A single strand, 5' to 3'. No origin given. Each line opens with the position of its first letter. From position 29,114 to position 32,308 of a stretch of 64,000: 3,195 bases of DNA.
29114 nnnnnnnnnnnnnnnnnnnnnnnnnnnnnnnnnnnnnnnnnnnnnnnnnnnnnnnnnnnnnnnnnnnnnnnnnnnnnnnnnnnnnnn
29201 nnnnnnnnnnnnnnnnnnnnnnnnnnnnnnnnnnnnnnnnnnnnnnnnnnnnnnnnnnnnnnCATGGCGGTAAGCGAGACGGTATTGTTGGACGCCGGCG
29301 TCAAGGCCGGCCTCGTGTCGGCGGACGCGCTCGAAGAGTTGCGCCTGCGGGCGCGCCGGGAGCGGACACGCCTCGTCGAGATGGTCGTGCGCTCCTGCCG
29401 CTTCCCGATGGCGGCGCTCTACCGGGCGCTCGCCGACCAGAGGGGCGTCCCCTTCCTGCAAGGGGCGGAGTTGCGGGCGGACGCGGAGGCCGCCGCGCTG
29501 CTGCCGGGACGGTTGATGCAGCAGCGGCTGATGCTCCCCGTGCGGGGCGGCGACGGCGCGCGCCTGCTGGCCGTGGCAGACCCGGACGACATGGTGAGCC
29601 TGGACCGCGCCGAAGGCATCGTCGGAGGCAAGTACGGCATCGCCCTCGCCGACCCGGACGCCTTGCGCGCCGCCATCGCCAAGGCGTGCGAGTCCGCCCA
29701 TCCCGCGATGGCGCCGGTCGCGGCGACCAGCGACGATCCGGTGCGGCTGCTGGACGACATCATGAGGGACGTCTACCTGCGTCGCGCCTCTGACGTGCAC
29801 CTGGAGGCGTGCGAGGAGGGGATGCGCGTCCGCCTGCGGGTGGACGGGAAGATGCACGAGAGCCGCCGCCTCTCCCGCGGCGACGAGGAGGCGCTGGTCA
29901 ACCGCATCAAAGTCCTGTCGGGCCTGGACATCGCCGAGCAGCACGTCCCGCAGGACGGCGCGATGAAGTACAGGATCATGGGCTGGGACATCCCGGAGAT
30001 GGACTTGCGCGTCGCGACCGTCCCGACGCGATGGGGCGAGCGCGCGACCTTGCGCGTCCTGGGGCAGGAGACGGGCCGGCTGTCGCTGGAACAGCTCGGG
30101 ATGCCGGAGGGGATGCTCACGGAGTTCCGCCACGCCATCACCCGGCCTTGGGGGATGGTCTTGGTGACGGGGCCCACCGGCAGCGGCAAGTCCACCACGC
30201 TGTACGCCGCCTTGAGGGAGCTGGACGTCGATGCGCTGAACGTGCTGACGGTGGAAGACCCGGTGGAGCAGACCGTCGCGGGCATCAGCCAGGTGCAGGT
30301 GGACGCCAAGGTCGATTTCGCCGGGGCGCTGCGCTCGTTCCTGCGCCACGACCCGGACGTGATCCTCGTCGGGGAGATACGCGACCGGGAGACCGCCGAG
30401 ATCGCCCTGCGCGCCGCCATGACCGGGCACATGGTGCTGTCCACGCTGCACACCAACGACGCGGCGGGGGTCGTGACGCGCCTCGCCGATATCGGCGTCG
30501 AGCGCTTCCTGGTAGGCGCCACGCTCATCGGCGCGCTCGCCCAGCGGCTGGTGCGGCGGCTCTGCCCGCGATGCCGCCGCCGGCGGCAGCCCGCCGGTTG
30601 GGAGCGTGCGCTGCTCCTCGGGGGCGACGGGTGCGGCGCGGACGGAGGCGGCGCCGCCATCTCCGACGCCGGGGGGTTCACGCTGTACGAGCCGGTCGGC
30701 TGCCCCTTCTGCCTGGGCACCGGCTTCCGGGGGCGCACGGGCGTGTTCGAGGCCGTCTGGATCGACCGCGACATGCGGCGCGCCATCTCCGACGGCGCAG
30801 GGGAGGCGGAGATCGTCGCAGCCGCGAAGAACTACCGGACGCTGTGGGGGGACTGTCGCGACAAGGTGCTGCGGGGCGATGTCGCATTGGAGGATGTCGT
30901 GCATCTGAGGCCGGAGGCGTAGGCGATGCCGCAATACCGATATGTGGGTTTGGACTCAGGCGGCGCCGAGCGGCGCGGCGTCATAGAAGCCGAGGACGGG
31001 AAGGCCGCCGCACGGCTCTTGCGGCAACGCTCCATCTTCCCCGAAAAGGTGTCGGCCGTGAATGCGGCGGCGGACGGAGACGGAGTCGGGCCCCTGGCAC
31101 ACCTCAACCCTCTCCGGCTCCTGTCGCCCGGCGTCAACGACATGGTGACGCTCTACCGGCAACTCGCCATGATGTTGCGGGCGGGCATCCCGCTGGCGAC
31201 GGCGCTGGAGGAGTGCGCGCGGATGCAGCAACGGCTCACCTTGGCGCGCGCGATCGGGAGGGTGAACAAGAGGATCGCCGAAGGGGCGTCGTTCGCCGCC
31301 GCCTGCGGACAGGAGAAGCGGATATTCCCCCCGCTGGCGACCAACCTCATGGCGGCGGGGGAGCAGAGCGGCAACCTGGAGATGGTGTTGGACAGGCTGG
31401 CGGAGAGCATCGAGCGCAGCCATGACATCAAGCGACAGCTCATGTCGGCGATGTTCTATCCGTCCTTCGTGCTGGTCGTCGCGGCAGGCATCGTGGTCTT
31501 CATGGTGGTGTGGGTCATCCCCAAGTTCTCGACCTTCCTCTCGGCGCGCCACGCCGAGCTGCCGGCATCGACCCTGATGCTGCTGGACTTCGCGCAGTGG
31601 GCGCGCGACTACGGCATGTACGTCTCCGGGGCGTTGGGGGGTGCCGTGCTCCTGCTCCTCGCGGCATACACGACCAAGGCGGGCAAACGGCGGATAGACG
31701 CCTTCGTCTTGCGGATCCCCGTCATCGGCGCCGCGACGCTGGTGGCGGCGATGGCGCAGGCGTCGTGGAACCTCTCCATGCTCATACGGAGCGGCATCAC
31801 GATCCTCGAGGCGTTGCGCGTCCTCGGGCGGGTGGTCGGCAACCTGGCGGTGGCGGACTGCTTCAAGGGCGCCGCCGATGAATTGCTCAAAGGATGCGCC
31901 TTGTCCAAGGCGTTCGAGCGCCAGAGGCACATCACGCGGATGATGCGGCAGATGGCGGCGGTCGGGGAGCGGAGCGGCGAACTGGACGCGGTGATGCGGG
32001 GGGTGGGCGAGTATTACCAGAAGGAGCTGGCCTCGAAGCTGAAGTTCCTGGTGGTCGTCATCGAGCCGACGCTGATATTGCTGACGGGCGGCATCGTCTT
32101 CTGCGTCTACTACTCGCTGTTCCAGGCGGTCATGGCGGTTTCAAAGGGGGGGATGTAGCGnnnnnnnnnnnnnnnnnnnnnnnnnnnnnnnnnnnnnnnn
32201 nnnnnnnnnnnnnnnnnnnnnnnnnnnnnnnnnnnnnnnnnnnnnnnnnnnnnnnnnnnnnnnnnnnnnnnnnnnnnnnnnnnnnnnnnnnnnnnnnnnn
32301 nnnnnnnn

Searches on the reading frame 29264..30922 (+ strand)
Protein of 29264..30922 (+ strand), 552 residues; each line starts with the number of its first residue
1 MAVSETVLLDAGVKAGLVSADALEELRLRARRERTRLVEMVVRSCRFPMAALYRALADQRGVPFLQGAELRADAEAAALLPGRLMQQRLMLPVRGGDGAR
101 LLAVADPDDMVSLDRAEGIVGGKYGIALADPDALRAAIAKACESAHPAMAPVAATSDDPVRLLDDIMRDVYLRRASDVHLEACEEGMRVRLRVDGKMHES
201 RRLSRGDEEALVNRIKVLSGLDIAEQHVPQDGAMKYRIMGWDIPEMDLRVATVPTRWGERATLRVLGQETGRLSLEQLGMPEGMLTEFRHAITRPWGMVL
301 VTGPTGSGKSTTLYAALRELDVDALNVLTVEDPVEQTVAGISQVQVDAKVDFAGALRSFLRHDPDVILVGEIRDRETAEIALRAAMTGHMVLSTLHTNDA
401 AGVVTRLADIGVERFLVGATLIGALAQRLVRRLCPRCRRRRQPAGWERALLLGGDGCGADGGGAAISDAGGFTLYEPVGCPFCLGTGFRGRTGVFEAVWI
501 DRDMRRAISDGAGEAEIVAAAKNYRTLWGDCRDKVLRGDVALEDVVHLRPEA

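Call 8: search_protein_families(library=pfam, proteins=[window:29264-30922:+], max_evalue=0.01)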
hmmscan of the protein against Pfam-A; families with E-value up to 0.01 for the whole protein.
window:29264-30922:+ (552 aa): 7 families
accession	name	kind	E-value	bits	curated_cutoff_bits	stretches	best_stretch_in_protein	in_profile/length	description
PF00437.27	T2SSE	-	6.4e-116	387.5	24.9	1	160-545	9-368/370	Type II/IV secretion system protein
PF05157.20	MshEN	-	1.4e-11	44.6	23.1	1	61-146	2-88/90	MshEN domain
PF25199.1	nSTAND_NTPase5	-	0.00021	21.6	34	1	297-341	42-87/145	Novel STAND NTPase 5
PF13191.12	AAA_16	-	0.00024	22.1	32.6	1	291-341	20-64/167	AAA ATPase domain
PF13401.12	AAA_22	-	0.00029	21.6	27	1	297-341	6-50/130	AAA domain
PF13555.12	AAA_29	-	0.00067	19.8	27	1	294-315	20-41/61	P-loop containing region of AAA domain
PF13238.12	AAA_18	-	0.0051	17.7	29.4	0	299-329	1-33/128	AAA domain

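Call 56: search_protein_families(library=ncbifam, proteins=[window:29264-30922:+], max_evalue=0.001)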
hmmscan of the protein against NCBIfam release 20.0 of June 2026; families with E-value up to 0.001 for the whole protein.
window:29264-30922:+ (552 aa): 17 families
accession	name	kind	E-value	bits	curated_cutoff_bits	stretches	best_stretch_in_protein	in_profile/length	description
TIGR02533.1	type_II_gspE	equivalog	2.6e-136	455.1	630.25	1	150-547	98-484/486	type II secretion system ATPase GspE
TIGR02538.1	type_IV_pilB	equivalog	2.7e-132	442.3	675.65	2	155-545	176-558/564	type IV-A pilus assembly ATPase PilB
NF007755.0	PRK10436.1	equivalog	6.7e-109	364.6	617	1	155-547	81-457/465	type II secretion system protein GspE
NF053534.1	T4PilAsmATPsTfpB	equivalog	1.1e-104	350.9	850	1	157-550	199-583/584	type IV pilus assembly ATPase TfpB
NF041000.1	ATPase_ComGA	equivalog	1.2e-67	227.7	300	1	165-431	2-266/267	competence type IV pilus ATPase ComGA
TIGR01420.1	pilT_fam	subfamily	2.9e-49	168.1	319.1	1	163-432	2-270/343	PilT/PilU family type 4a pilus ATPase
TIGR02524.1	dot_icm_DotB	equivalog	2e-22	79.9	463.3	1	255-437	99-288/358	Dot/Icm type IV secretion system ATPase DotB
TIGR02525.1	plasmid_TraJ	equivalog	9e-22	77.5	368.3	1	262-407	121-269/372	plasmid transfer ATPase TraJ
NF058587.1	archaellum_moto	equivalog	1.2e-15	57.2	550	1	299-409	278-395/527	archaellum flagellar ATPase motor FlaI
TIGR02782.1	TrbB_P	equivalog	1.2e-13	51.1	304.55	1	298-410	138-255/303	P-type conjugative transfer ATPase TrbB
NF010407.0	PRK13833.1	subfamily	4.6e-13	49.3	499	1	283-413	132-265/323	conjugal transfer protein TrbB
NF010469.0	PRK13894.1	subfamily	3.7e-12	46.2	508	1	296-409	149-266/320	conjugal transfer ATPase TrbB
TIGR03819.1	heli_sec_ATPase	hypoth_equivalog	4.6e-12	45.8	373.15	1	254-412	135-302/340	TadA family conjugal transfer-associated ATPase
TIGR02788.1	VirB11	equivalog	5.4e-12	45.4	249.95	1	289-410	138-265/308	P-type DNA transfer ATPase VirB11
NF053672.1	bindosome_BasE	exception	1.4e-09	37.2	1000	1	299-421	273-403/512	bindosome assembly system ATPase subunit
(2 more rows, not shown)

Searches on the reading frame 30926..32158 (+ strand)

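Call 8: search_protein_families(library=pfam, proteins=[window:30926-32158:+], max_evalue=0.01)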
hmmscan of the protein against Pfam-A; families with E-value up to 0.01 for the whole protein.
window:30926-32158:+ (410 aa): 1 family
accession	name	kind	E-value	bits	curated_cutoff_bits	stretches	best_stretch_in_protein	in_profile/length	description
PF00482.28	T2SSF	-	2.5e-55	186.2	25.2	2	77-199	2-125/125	Type II secretion system (T2SS), protein F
